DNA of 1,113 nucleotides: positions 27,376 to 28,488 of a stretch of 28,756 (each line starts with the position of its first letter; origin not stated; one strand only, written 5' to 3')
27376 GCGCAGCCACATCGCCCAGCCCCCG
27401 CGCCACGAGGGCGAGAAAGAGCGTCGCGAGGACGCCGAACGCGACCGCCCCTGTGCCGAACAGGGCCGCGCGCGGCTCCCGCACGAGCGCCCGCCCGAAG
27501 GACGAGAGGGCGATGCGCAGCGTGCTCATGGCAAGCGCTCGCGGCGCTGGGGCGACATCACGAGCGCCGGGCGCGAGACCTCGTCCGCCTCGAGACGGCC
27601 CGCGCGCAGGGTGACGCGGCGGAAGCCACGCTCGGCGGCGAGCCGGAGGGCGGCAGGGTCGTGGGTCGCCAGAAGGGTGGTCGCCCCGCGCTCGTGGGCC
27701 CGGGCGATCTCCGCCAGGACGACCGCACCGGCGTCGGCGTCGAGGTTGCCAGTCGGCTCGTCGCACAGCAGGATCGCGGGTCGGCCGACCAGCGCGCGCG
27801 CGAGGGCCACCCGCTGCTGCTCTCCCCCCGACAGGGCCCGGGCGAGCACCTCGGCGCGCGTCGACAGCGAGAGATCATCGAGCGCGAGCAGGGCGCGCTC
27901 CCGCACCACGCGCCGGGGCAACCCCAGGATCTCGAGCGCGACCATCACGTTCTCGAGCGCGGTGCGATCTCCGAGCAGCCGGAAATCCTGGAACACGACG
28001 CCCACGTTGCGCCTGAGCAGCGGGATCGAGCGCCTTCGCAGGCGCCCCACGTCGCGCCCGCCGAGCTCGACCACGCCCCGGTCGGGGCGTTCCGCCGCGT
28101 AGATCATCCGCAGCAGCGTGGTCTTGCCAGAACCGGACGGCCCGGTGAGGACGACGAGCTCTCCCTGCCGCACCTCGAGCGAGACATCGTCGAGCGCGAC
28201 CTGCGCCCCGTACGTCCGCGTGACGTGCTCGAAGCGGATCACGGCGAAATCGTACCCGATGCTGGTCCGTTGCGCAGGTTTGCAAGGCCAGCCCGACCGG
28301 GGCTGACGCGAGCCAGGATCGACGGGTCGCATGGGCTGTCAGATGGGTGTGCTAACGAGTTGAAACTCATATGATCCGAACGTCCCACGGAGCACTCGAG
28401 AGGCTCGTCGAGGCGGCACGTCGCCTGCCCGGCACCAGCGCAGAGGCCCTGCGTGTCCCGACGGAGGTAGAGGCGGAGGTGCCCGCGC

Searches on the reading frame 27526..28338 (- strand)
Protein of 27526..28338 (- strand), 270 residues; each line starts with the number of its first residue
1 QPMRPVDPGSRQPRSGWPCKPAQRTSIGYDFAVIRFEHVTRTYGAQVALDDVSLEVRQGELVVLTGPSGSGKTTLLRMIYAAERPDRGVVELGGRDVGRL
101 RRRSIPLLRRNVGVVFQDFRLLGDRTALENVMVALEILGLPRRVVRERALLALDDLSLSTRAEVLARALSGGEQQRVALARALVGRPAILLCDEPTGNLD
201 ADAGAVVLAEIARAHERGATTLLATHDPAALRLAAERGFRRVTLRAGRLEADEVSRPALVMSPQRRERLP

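Call 59: search_protein_families(library=pfam, proteins=[window:27526-28338:-])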
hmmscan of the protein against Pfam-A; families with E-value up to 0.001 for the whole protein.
window:27526-28338:- (270 aa): 8 families
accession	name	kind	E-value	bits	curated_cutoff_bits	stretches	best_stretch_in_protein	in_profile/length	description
PF00005.33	ABC_tran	-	8.1e-34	117.6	25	1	49-196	1-136/137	ABC transporter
PF13304.12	AAA_21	-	4.4e-08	34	27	0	61-103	1-43/304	AAA domain, putative AbiEii toxin, Type IV TA system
PF13191.12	AAA_16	-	4.3e-06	27.8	32.6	1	55-216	18-160/167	AAA ATPase domain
PF13401.12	AAA_22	-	0.00017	22.4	27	1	58-84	4-30/130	AAA domain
PF25199.1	nSTAND_NTPase5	-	0.00029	21.1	34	0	54-79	36-61/145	Novel STAND NTPase 5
PF20720.3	nSTAND3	-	0.00042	20.5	27.2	1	56-82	14-40/155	Novel STAND NTPase 3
PF13555.12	AAA_29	-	0.00055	20.1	27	0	51-76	14-39/61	P-loop containing region of AAA domain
PF13604.12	AAA_30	-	0.0008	19.6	27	0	60-82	19-41/191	AAA domain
